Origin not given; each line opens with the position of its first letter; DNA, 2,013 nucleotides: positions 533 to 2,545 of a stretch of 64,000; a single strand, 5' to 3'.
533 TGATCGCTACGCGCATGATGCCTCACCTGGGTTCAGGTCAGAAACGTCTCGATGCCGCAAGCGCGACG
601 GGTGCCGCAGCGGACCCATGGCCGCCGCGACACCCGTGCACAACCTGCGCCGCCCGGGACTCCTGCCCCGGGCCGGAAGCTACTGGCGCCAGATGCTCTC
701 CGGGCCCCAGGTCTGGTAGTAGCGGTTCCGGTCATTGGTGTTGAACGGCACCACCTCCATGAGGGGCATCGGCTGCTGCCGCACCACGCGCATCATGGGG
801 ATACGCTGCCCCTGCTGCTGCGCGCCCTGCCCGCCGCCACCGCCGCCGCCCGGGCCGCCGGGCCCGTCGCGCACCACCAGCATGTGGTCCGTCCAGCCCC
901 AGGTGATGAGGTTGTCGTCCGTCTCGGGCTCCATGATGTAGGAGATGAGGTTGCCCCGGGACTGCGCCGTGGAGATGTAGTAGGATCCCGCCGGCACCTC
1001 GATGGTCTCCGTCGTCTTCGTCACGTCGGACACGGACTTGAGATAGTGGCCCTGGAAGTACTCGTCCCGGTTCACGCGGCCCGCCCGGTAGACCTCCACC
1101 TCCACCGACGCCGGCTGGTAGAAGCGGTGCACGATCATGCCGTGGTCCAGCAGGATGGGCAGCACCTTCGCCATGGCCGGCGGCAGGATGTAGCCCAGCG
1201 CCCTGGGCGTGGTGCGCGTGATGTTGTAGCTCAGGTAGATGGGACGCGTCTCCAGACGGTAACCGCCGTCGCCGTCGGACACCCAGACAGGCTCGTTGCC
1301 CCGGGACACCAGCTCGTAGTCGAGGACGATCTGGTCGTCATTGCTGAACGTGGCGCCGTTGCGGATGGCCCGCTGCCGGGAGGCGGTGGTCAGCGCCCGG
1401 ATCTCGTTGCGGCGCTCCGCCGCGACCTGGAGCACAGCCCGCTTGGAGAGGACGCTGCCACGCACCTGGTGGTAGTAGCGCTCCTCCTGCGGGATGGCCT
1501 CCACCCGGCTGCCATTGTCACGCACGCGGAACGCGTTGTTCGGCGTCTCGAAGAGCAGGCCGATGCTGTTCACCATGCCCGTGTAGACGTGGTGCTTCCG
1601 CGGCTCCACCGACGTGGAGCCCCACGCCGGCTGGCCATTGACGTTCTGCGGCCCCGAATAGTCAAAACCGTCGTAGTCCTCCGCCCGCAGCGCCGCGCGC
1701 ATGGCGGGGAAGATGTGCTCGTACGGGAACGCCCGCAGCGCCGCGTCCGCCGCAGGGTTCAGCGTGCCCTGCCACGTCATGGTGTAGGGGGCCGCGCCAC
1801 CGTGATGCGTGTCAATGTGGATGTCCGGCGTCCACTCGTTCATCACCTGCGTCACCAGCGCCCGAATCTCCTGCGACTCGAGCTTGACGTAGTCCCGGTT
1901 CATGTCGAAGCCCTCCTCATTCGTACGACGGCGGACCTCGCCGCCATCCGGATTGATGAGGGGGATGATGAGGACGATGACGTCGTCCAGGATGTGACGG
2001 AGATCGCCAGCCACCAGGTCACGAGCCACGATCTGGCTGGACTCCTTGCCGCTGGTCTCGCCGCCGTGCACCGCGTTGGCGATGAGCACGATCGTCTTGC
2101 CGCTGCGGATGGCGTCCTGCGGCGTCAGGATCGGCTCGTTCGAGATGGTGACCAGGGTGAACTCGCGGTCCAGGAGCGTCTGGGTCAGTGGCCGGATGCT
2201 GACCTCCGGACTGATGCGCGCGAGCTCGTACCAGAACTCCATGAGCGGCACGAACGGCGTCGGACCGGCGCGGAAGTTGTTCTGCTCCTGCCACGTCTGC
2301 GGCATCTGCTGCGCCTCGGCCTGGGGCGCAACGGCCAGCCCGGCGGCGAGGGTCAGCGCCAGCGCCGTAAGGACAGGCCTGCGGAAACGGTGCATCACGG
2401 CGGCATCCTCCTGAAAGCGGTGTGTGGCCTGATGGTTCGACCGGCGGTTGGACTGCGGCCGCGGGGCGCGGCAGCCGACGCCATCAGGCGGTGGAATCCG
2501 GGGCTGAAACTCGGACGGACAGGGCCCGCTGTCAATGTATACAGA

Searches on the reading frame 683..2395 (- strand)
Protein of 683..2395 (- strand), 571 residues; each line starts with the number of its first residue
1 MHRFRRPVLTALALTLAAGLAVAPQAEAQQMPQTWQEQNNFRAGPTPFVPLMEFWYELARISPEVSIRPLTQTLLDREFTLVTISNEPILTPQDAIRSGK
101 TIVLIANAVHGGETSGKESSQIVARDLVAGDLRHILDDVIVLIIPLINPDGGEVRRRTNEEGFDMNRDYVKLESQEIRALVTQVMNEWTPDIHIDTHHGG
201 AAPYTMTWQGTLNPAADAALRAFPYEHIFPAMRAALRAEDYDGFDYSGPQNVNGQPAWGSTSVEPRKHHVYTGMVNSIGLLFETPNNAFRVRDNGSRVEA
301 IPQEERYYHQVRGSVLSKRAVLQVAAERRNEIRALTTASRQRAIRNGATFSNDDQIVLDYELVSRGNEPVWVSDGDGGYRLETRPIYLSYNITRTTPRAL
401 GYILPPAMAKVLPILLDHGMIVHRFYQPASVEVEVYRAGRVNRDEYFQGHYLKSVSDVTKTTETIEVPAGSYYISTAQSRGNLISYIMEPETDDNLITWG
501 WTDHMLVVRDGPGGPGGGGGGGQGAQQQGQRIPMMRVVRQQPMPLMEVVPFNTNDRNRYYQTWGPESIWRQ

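Call 44: find_homologous_proteins(query=window:683-2395:-, max_evalue=1e-50)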
Query seq(571 aa) (571 aa): 897 proteins with E <= 1e-50 among 8000 candidates; the best 120 are listed.
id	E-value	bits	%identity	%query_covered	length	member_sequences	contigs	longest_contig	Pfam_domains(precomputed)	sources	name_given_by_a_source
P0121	0.0e+0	1313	100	100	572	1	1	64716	PF24827.2,PF00246.30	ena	-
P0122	0.0e+0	1313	100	100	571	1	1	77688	PF24827.2,PF00246.30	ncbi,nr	ncbi:MAG TPA: M14 family zinc carboxypeptidase [Longimicrobiales bacterium]|nr:M14 family zinc carbo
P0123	0.0e+0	1077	82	99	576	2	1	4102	PF24827.2,PF00246.30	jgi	-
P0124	0.0e+0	1062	81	99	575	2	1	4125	PF24827.2,PF00246.30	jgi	jgi:dipeptidyl-peptidase 4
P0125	0.0e+0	1050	82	94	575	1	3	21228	PF00246.30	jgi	jgi:dipeptidyl-peptidase 4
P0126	0.0e+0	1046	80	98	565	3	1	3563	PF24827.2,PF00246.30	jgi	jgi:dipeptidyl-peptidase 4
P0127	0.0e+0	1043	79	99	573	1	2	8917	PF24827.2,PF00246.30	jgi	jgi:dipeptidyl-peptidase 4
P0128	0.0e+0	1036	80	99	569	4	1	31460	PF00246.30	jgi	jgi:dipeptidyl-peptidase 4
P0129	0.0e+0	1019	77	99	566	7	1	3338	PF24827.2,PF00246.30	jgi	jgi:dipeptidyl-peptidase 4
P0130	0.0e+0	1016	77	99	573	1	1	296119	PF00246.30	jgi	jgi:hypothetical protein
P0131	0.0e+0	1011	80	94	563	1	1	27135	PF00246.30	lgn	-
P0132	0.0e+0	1011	78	98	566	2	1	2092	PF24827.2,PF00246.30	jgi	jgi:dipeptidyl-peptidase 4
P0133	5.0e-291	985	80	94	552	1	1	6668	PF24827.2,PF00246.30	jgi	jgi:dipeptidyl-peptidase 4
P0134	8.3e-285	964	78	94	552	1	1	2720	PF24827.2,PF00246.30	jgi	jgi:dipeptidyl-peptidase 4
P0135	3.3e-278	942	72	98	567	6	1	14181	PF24827.2,PF00246.30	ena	-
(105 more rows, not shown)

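Call 45: find_encoding_contigs(protein=P0125, flank=10000, max_places=3)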
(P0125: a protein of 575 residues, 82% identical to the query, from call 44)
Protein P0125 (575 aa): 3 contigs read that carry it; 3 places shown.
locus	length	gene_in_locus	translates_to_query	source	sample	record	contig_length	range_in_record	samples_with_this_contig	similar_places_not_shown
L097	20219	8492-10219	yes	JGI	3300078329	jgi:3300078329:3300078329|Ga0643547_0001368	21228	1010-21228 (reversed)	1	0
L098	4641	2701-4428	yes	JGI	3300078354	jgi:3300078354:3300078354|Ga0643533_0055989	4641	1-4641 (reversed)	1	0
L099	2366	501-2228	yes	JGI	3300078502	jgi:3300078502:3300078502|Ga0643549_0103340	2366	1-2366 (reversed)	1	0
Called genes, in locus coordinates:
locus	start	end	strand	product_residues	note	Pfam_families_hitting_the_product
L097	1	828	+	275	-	?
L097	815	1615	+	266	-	PF01551:Peptidase_M23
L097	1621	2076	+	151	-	PF04519:Bactofilin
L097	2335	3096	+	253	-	PF01784:DUF34_NIF3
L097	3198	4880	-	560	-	PF04389:Peptidase_M28, PF01546:Peptidase_M20 (weak)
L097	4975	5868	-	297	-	PF12773:DZR, PF13240:Zn_Ribbon_1 (faint)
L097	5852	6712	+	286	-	PF18306:LDcluster4, PF03641:Lysine_decarbox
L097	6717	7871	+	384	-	PF01916:DS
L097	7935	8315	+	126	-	PF07715:Plug (faint)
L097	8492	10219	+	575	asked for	PF00246:Peptidase_M14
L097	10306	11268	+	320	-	PF01370:Epimerase, PF08338:DUF1731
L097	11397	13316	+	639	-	PF07224:Chlorophyllase (weak), PF12740:PETase (weak)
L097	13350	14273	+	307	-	-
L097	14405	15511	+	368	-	PF16881:LIAS_N, PF04055:Radical_SAM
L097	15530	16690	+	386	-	PF00676:E1_dh, PF02775:TPP_enzyme_C (weak), PF00456:Transketolase_N (weak)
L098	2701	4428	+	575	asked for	PF00246:Peptidase_M14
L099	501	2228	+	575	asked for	PF00246:Peptidase_M14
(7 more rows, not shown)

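Call 46: find_encoding_contigs(protein=P0128, flank=10000, max_places=3)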
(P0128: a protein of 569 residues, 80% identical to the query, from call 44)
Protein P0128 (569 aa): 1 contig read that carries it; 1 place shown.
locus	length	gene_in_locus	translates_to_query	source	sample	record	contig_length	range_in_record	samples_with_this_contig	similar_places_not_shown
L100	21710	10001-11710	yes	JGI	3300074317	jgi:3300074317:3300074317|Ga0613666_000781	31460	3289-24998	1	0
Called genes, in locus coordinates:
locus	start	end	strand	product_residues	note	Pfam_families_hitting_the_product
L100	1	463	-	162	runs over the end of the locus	-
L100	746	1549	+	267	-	PF00142:Fer4_NifH, PF01656:CbiA, PF06564:CBP_BcsQ, PF09140:MipZ, PF10609:ParA (weak), PF13614:AAA_31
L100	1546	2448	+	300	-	PF02195:ParB_N, PF17762:HTH_ParB, PF23552:ParB_C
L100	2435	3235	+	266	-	PF01551:Peptidase_M23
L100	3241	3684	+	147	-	PF04519:Bactofilin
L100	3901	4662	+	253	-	PF01784:DUF34_NIF3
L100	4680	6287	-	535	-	PF04389:Peptidase_M28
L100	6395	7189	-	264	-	PF12773:DZR, PF13248:Zn_ribbon_3 (faint), PF13240:Zn_Ribbon_1 (weak)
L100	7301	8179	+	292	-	PF18306:LDcluster4, PF03641:Lysine_decarbox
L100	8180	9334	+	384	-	PF01916:DS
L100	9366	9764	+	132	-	PF07715:Plug (faint)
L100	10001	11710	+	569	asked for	PF00246:Peptidase_M14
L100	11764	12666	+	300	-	PF01370:Epimerase, PF08338:DUF1731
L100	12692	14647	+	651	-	PF07224:Chlorophyllase (weak), PF12740:PETase (weak)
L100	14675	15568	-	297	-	-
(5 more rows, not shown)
